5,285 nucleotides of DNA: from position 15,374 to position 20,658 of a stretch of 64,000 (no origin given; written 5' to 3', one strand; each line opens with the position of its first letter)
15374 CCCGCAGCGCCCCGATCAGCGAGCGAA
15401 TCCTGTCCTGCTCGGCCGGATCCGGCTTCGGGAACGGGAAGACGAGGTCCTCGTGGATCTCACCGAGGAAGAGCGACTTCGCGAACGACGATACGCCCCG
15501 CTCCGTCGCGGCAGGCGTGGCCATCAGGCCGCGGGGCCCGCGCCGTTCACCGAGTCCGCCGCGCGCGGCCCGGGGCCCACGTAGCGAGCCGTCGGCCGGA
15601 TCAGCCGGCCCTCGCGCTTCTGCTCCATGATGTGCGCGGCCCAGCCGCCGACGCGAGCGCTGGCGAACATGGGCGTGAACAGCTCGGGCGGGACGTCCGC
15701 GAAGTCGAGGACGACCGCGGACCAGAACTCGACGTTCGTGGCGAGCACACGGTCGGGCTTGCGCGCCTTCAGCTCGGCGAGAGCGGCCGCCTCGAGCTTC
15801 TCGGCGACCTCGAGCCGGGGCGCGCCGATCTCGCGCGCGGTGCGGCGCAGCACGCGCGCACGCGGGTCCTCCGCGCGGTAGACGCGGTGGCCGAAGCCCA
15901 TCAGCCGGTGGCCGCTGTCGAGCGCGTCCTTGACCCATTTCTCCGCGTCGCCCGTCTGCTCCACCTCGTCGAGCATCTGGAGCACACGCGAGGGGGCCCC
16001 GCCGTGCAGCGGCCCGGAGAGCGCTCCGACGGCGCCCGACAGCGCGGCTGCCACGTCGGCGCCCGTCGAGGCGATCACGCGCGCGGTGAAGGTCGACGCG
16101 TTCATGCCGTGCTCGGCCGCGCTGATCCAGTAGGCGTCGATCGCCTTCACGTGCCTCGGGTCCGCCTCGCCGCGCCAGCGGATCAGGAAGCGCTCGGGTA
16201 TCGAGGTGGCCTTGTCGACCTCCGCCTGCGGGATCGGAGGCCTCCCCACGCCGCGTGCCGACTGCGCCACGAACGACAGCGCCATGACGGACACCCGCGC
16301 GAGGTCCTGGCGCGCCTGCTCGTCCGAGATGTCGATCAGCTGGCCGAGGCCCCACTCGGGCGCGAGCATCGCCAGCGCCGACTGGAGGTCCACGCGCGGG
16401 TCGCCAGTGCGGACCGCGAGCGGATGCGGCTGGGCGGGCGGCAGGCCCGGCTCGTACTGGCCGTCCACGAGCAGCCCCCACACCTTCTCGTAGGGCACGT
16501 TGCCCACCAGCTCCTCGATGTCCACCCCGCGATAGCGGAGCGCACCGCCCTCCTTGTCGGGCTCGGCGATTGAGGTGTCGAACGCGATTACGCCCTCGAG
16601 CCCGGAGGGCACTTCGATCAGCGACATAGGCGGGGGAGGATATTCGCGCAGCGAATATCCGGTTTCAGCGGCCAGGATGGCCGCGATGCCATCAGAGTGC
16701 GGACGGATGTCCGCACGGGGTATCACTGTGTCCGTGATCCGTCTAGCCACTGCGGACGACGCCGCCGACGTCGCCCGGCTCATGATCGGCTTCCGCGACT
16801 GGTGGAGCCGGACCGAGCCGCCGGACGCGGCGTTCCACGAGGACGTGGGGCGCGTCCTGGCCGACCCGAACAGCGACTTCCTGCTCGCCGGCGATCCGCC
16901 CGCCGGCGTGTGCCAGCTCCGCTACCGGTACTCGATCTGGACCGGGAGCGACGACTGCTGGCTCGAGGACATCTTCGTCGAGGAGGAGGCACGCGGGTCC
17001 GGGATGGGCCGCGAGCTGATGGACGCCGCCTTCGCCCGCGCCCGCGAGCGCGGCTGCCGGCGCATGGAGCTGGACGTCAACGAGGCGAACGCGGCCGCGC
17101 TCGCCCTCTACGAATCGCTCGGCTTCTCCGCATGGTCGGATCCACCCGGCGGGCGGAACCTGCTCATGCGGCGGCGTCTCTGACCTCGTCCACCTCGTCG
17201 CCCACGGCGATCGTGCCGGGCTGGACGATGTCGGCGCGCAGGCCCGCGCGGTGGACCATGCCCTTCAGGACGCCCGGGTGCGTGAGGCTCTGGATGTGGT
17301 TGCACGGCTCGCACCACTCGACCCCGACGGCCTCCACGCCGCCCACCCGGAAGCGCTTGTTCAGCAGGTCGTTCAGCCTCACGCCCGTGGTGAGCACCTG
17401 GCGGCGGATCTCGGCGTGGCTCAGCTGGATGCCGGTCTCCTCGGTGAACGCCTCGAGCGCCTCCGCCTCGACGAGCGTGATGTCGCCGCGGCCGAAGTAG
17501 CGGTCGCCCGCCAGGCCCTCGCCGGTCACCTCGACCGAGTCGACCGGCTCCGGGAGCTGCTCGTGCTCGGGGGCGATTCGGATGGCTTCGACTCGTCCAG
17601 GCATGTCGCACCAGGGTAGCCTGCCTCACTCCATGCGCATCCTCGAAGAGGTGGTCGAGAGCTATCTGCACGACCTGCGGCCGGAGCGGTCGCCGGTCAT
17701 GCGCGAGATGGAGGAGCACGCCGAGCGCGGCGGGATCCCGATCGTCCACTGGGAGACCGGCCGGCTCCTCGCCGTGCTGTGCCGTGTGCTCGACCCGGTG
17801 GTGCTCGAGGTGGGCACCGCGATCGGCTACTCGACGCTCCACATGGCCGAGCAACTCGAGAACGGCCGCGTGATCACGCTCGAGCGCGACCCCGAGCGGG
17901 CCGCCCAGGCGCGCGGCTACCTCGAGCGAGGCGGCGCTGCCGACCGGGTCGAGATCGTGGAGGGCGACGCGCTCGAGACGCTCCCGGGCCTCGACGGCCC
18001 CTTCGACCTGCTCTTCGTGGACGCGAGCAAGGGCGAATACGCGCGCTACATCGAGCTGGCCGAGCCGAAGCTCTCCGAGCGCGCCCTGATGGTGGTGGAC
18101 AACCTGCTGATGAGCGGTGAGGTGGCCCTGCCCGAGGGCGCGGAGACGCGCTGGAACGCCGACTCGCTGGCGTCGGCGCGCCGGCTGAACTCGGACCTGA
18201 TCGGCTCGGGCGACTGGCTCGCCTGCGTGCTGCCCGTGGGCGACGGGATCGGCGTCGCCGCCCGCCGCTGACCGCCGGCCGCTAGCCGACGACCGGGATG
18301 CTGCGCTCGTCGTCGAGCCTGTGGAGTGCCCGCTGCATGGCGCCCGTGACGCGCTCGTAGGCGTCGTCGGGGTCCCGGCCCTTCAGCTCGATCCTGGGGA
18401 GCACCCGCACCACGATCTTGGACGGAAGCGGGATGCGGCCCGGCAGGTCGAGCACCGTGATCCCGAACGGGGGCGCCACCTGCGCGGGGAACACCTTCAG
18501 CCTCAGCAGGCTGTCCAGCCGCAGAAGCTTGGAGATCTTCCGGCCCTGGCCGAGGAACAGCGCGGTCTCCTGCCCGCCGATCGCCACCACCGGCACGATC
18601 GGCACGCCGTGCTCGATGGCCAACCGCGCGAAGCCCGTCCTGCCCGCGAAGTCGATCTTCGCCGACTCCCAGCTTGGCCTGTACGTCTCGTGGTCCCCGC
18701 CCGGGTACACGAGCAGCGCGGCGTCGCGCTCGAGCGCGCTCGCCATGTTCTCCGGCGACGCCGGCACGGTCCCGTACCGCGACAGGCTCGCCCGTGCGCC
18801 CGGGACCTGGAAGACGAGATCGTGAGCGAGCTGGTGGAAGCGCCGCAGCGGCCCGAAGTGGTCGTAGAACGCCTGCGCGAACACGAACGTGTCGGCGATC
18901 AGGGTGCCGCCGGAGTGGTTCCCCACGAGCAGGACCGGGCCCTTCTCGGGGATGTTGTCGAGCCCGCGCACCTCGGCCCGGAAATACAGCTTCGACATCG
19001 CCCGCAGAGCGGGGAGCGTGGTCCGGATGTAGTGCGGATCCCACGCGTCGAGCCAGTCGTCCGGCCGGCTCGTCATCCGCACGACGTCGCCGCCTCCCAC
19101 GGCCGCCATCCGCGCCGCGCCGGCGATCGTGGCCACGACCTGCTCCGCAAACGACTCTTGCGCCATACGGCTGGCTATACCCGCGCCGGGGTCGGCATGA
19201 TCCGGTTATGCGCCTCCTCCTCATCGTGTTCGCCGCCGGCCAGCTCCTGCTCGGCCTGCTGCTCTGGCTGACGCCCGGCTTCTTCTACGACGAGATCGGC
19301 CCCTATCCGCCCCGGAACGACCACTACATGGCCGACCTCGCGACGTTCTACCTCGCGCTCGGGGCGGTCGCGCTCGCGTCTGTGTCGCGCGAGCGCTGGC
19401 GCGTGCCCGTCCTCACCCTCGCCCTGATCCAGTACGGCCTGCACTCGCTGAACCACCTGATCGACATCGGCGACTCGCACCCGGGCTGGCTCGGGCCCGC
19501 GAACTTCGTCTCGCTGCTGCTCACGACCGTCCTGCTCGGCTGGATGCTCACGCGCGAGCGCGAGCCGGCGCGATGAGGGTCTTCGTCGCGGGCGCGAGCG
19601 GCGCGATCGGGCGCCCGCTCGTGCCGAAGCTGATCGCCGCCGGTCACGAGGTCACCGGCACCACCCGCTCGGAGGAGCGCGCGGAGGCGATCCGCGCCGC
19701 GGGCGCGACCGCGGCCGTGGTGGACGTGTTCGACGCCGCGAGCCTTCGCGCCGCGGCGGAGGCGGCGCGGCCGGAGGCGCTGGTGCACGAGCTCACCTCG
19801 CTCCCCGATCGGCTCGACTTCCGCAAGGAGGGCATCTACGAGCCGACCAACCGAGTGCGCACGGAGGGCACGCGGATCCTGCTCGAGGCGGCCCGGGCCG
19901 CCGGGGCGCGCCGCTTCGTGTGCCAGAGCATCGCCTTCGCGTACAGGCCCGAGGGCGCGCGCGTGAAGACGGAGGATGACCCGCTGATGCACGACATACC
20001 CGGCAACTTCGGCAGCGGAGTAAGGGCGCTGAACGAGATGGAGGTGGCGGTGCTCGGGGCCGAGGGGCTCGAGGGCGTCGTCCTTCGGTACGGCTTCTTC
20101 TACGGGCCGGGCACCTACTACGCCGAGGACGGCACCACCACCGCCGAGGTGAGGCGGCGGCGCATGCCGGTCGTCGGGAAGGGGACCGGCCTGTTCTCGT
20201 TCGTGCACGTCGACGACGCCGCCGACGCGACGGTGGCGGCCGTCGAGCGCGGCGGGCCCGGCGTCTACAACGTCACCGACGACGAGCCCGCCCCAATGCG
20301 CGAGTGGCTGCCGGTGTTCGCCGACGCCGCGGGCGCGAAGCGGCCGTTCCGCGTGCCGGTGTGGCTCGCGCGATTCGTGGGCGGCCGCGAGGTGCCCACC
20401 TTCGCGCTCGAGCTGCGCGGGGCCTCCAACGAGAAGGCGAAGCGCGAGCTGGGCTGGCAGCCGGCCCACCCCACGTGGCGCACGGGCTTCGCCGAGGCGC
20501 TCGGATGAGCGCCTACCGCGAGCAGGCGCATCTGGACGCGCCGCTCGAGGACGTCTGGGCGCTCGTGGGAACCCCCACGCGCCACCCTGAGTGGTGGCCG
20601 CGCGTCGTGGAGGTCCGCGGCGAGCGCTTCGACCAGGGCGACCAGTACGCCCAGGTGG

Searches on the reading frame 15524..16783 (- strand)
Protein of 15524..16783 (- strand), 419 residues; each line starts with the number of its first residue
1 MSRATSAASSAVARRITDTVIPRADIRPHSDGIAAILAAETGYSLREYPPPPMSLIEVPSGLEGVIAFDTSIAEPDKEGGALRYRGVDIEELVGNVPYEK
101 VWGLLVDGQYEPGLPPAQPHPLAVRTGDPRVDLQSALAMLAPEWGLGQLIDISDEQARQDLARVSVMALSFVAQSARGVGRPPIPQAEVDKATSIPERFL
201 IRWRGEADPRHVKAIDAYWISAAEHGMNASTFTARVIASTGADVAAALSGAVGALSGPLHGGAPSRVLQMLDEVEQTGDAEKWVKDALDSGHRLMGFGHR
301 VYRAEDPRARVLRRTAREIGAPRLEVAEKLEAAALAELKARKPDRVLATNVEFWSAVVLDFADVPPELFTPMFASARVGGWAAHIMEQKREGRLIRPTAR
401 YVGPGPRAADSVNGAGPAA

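Call 65: search_protein_families(library=pfam, proteins=[window:15524-16783:-], max_evalue=0.00001)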
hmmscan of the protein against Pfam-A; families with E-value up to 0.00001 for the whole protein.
window:15524-16783:- (419 aa): 1 family
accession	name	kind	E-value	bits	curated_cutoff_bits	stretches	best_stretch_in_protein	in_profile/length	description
PF00285.26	Citrate_synt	-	5.9e-93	312.2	27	1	61-398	1-357/357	Citrate synthase, C-terminal domain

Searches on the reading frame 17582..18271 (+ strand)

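Call 65: search_protein_families(library=pfam, proteins=[window:17582-18271:+], max_evalue=0.00001)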
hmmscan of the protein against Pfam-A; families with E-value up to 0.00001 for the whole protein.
window:17582-18271:+ (229 aa): 5 families
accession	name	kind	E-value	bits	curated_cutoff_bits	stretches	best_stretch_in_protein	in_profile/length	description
PF01596.23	Methyltransf_3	-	2.5e-26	92.7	22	1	54-228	27-203/204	O-methyltransferase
PF13578.12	Methyltransf_24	-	2.5e-16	60.9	26.3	1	75-174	1-104/105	Methyltransferase domain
PF13649.12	Methyltransf_25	-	1.3e-08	35.8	27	1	74-146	1-70/97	Methyltransferase domain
PF13847.12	Methyltransf_31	-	1.6e-06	28.3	27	1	73-150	6-84/145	Methyltransferase domain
PF01135.25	PCMT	-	3.4e-06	27.4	20.3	1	74-150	77-152/210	Protein-L-isoaspartate(D-aspartate) O-methyltransferase (PCMT)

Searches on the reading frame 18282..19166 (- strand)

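Call 65: search_protein_families(library=pfam, proteins=[window:18282-19166:-], max_evalue=0.00001)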
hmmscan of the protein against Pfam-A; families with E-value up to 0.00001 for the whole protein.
window:18282-19166:- (294 aa): 2 families
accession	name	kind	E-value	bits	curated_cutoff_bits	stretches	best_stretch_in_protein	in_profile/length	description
PF01553.26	Acyltransferase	-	1.8e-16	60.6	23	1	64-194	2-130/132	Acyltransferase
PF03982.18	DAGAT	-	4.4e-08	32.9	22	1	98-199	88-191/297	Diacylglycerol acyltransferase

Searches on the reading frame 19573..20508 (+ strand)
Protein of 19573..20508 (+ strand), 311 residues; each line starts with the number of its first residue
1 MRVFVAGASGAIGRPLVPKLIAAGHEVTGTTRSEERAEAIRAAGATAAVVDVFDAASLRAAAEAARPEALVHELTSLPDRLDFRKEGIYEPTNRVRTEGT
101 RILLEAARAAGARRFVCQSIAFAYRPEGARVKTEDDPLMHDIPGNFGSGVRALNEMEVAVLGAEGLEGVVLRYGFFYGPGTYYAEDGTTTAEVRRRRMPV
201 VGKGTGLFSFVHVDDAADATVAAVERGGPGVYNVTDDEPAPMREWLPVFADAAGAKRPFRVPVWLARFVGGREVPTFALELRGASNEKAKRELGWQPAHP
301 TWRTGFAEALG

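Call 65: search_protein_families(library=pfam, proteins=[window:19573-20508:+], max_evalue=0.00001)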
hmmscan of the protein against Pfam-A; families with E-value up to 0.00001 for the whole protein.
window:19573-20508:+ (311 aa): 5 families
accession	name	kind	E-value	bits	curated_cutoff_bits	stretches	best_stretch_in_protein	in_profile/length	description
PF01370.27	Epimerase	-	6.3e-24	85.1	20.9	1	3-234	1-239/240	NAD dependent epimerase/dehydratase family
PF13460.12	NAD_binding_10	-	8.3e-17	62.1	27.2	1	7-177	1-147/184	NAD(P)H-binding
PF01073.25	3Beta_HSD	-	7.1e-09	35.5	22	1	5-224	2-229/280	3-beta hydroxysteroid dehydrogenase/isomerase family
PF16363.11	GDP_Man_Dehyd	-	1e-07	32.2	27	0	4-298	1-322/332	GDP-mannose 4,6 dehydratase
PF05368.20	NmrA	-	4.9e-06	26.8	27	0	2-118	4-105/298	NmrA-like family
